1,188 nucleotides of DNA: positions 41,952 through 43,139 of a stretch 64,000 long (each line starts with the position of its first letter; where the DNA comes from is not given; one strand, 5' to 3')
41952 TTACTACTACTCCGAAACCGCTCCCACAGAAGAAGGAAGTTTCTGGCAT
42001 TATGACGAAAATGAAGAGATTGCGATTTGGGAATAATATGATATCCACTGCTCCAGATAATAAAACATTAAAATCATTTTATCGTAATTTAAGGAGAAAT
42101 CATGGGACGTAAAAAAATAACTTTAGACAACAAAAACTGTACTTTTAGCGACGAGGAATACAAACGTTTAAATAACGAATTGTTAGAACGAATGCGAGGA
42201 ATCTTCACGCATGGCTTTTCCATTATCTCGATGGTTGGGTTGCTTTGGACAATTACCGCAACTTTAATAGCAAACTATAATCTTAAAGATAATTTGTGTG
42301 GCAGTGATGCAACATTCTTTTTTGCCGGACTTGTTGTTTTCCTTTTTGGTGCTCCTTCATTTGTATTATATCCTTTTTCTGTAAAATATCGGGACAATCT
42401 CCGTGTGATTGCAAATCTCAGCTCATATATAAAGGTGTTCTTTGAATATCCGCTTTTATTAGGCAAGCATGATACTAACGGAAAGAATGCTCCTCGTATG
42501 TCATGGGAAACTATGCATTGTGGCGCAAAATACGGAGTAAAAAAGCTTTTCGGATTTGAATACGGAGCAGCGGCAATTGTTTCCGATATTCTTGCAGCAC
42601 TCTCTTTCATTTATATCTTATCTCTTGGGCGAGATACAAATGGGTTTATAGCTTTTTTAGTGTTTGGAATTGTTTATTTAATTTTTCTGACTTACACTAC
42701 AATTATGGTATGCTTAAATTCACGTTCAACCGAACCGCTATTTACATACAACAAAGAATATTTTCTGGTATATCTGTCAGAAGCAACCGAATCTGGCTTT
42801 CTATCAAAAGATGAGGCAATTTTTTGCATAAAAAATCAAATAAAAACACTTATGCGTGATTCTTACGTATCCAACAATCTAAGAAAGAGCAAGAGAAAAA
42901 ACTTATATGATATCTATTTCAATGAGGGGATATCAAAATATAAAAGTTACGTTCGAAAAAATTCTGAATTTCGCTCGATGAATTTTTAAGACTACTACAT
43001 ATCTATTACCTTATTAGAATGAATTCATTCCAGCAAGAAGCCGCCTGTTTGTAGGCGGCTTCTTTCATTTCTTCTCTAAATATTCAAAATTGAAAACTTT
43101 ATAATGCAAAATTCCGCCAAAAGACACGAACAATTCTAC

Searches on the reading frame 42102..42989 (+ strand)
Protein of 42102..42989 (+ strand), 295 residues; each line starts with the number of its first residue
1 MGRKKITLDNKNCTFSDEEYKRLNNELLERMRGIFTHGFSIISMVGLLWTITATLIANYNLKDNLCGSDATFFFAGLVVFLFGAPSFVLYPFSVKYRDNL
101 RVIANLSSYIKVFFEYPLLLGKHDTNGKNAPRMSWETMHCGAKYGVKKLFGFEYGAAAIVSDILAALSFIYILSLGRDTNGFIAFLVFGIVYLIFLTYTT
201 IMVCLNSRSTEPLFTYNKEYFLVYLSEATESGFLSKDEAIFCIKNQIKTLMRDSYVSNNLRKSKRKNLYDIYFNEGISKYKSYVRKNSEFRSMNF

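Call 98: search_protein_families(library=pfam, proteins=[window:42102-42989:+], max_evalue=0.00001)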
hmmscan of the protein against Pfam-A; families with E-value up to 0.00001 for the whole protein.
window:42102-42989:+ (295 aa): 0 families

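Call 99: search_protein_families(library=pfam, proteins=[window:42102-42989:+], max_evalue=0.01)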
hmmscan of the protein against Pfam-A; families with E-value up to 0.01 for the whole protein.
window:42102-42989:+ (295 aa): 1 family
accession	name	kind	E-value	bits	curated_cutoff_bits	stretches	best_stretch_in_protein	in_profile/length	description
PF17473.7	DUF5426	-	0.0088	16.8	26.7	0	186-262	16-91/137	Family of unknown function (DUF5426)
